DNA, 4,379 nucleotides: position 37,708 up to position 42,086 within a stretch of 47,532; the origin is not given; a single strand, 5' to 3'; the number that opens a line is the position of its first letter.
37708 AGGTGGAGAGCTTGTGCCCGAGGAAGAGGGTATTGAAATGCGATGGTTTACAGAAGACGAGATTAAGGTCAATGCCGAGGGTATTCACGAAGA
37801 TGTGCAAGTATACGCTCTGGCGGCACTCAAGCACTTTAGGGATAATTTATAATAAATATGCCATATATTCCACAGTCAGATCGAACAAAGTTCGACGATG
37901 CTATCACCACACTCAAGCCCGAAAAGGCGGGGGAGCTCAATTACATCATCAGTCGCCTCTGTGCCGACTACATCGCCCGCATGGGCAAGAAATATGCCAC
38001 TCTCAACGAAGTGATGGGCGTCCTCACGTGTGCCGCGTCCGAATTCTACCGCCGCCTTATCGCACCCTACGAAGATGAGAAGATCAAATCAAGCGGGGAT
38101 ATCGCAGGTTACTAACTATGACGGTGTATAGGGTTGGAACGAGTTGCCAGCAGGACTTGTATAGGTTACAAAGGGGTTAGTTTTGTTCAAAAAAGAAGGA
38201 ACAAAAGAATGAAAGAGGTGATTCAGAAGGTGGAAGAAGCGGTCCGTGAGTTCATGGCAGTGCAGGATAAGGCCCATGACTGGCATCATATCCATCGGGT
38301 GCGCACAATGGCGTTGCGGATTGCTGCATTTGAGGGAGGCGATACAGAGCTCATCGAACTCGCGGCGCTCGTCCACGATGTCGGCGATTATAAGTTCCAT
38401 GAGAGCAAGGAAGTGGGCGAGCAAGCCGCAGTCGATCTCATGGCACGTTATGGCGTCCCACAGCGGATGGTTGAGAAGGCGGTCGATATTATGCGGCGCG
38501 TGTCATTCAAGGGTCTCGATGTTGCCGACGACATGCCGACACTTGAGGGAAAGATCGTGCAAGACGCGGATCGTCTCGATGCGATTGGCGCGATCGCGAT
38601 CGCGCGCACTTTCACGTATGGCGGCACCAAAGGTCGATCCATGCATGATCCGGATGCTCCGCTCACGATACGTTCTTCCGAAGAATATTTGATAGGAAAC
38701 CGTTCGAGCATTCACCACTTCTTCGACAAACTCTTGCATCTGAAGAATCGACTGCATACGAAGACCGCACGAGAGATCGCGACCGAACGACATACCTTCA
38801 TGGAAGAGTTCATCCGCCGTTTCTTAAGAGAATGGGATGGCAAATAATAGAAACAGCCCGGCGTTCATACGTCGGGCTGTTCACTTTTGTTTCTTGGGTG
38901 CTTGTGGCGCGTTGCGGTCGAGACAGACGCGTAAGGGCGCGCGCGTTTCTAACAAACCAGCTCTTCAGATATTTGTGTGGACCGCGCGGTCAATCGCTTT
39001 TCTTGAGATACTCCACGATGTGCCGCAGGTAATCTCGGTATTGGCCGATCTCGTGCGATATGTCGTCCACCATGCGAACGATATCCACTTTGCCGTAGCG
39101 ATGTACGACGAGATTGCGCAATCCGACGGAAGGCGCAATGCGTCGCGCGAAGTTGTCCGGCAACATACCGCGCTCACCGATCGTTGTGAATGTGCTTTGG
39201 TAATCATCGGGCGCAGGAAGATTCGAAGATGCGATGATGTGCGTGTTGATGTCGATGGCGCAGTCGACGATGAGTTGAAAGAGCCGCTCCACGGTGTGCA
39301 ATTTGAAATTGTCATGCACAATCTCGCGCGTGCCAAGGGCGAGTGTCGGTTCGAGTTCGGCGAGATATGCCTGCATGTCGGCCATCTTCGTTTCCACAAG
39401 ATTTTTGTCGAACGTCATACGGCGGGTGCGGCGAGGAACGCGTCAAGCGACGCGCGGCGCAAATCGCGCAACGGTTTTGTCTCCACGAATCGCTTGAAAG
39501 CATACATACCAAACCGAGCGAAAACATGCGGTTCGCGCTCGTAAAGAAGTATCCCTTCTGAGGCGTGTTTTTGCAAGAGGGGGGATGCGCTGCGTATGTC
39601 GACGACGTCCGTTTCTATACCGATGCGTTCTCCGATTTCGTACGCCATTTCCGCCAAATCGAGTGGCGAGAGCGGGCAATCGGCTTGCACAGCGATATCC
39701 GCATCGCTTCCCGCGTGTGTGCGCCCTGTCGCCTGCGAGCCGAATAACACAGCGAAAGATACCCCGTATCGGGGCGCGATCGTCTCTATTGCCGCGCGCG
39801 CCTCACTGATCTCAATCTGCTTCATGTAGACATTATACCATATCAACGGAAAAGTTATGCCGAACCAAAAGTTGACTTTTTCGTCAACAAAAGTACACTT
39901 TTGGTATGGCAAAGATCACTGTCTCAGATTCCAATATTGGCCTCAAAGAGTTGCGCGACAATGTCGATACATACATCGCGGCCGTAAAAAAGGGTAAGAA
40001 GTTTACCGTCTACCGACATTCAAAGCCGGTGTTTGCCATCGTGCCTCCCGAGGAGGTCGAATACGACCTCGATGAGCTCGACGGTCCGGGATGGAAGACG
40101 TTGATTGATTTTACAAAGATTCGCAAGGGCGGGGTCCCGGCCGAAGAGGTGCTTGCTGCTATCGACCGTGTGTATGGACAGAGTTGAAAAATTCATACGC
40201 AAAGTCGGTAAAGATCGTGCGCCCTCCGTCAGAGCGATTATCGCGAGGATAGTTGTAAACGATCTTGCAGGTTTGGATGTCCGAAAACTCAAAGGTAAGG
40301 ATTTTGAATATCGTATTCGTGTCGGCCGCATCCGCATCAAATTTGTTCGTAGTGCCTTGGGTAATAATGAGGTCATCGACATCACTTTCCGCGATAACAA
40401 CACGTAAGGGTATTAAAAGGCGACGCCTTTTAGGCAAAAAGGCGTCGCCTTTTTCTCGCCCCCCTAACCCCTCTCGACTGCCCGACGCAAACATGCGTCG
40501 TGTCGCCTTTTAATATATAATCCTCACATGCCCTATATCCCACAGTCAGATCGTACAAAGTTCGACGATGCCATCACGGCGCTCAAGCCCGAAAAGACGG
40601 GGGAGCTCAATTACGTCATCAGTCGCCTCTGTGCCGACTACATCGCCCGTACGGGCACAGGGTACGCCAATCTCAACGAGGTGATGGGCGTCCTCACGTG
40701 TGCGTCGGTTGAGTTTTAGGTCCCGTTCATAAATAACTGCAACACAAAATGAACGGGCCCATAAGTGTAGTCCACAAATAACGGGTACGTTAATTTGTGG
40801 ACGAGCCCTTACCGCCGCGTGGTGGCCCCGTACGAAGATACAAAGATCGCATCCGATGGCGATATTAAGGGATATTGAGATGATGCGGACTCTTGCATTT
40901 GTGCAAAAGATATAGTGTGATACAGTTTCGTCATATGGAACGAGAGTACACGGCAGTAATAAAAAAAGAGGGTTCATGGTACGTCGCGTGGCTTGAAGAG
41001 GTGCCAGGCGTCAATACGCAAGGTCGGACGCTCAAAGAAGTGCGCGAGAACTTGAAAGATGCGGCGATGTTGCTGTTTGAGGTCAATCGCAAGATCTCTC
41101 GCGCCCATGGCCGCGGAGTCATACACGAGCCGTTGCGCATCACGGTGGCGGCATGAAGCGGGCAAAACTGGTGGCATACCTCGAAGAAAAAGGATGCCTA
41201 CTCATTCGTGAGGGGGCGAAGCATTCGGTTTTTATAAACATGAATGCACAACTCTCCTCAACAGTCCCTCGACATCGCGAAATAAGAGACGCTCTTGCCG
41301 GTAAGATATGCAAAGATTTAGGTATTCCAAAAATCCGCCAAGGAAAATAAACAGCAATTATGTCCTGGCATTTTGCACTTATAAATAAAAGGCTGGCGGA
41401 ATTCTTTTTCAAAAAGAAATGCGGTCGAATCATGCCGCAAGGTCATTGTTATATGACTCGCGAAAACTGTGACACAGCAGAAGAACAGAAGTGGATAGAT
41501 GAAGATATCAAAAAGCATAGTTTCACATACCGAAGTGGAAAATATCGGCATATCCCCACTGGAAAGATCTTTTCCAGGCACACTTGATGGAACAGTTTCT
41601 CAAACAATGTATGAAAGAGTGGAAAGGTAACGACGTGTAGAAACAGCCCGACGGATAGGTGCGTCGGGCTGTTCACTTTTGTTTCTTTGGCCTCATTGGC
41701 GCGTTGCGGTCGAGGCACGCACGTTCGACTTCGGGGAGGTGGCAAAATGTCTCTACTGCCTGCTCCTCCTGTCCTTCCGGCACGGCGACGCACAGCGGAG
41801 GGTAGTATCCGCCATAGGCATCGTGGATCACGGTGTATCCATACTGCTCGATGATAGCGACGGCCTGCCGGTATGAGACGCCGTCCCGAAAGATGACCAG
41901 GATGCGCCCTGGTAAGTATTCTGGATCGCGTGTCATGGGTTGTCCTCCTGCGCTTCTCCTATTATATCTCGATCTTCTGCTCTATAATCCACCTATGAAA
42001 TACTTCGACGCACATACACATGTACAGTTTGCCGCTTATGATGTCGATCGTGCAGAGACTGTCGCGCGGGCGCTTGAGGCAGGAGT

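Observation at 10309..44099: Five accessory cassettes are each bracketed by a duplicated end of the neighbouring core gene, and no recombinase is encoded in the window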

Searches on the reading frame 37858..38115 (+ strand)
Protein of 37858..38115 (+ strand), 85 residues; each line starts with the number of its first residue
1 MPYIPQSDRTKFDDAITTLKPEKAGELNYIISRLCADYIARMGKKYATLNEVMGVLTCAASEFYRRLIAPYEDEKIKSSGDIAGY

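Call 10: search_protein_families(library=pfam, proteins=[window:37858-38115:+], max_evalue=0.01)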
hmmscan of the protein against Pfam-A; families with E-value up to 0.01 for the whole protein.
window:37858-38115:+ (85 aa): 1 family
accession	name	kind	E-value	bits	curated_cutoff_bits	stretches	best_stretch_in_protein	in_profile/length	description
PF21840.1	DUF6899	-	2.3e-29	102.2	27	1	1-82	1-85/85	Domain of unknown function (DUF6899)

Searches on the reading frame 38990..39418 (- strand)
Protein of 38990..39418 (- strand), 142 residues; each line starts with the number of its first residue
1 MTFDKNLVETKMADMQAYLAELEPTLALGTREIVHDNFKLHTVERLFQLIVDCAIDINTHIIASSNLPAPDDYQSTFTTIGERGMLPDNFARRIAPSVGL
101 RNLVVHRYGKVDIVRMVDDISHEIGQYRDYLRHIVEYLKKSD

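Call 10: search_protein_families(library=pfam, proteins=[window:38990-39418:-], max_evalue=0.01)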
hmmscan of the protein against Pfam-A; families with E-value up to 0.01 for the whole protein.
window:38990-39418:- (142 aa): 1 family
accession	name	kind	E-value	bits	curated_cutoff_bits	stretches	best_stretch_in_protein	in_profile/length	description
PF01934.22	HepT-like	-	4.1e-23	81.8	23.5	1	15-134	1-120/120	Ribonuclease HepT-like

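Call 79: find_encoding_contigs(protein=window:38990-39418:-, flank=5000, max_places=4)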
Protein window:38990-39418:- (142 aa): 2 contigs read that carry it; 1 place shown.
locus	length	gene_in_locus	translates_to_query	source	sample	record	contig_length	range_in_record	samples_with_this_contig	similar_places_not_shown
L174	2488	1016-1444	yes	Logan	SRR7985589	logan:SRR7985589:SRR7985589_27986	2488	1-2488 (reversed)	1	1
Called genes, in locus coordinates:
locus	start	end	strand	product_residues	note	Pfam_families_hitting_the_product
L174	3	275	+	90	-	?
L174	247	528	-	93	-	PF02604:PhdYeFM_antitox (weak)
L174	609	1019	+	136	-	PF01909:NTP_transf_2, PF18765:Polbeta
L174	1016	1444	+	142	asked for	PF01934:HepT-like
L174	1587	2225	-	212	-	PF01966:HD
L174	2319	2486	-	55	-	?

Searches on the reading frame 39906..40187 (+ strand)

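Call 10: search_protein_families(library=pfam, proteins=[window:39906-40187:+], max_evalue=0.01)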
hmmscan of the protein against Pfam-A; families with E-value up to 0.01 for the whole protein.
window:39906-40187:+ (93 aa): 1 family
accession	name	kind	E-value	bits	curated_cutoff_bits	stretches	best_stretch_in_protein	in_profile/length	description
PF02604.26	PhdYeFM_antitox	-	1.9e-06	28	29.8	1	11-52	4-46/74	Antitoxin Phd_YefM, type II toxin-antitoxin system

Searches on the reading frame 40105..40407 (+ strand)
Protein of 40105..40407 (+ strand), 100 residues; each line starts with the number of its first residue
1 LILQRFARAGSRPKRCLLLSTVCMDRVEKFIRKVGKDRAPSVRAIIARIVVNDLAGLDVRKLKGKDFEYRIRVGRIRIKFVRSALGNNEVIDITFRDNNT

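Call 10: search_protein_families(library=pfam, proteins=[window:40105-40407:+], max_evalue=0.01)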
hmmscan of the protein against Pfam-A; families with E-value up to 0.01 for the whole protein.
window:40105-40407:+ (100 aa): 0 families

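Call 47: search_protein_families(library=pfam, proteins=[window:40105-40407:+], max_evalue=1)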
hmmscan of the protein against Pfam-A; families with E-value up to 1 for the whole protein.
window:40105-40407:+ (100 aa): 0 families

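Call 83: search_protein_families(library=ncbifam, proteins=[window:40105-40407:+], max_evalue=0.1)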
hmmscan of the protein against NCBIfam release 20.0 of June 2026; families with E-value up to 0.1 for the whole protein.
window:40105-40407:+ (100 aa): 0 families

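Call 84: search_protein_families(library=phrogs, proteins=[window:40105-40407:+], max_evalue=0.01)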
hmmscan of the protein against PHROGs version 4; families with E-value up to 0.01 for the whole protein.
window:40105-40407:+ (100 aa): 1 family
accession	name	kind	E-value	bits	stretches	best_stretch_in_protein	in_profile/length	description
phrog_1213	-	moron, auxiliary metabolic gene and host takeover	0.0041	18.7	1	24-80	8-66/88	RelE-like toxin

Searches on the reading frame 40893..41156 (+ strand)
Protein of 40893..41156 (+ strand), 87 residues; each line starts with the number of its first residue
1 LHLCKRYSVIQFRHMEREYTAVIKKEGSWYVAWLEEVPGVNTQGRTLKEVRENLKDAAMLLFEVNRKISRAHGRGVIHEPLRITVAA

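Call 10: search_protein_families(library=pfam, proteins=[window:40893-41156:+], max_evalue=0.01)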
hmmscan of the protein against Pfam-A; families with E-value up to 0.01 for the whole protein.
window:40893-41156:+ (87 aa): 1 family
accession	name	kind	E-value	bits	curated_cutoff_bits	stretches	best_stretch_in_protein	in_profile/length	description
PF21748.3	UPF0150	-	0.0002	21.6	27.3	1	26-57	17-48/64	UPF0150-like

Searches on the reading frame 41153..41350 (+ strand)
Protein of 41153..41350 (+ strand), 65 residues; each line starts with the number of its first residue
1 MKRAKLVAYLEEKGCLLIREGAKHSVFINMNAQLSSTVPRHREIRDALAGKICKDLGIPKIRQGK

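Call 10: search_protein_families(library=pfam, proteins=[window:41153-41350:+], max_evalue=0.01)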
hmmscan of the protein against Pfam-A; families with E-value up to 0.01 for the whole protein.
window:41153-41350:+ (65 aa): 1 family
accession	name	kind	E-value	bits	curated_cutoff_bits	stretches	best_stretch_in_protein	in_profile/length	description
PF07927.17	HicA_toxin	-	1.3e-06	28.8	27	1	5-58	3-58/58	HicA toxin of bacterial toxin-antitoxin,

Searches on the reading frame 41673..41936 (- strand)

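Call 10: search_protein_families(library=pfam, proteins=[window:41673-41936:-], max_evalue=0.01)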
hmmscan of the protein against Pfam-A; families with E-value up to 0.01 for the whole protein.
window:41673-41936:- (87 aa): 1 family
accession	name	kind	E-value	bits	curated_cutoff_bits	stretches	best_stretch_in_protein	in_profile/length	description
PF22148.1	Fervidolysin_NPro-like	-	0.0017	19.1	21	1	4-72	12-77/81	Fervidolysin N-terminal prodomain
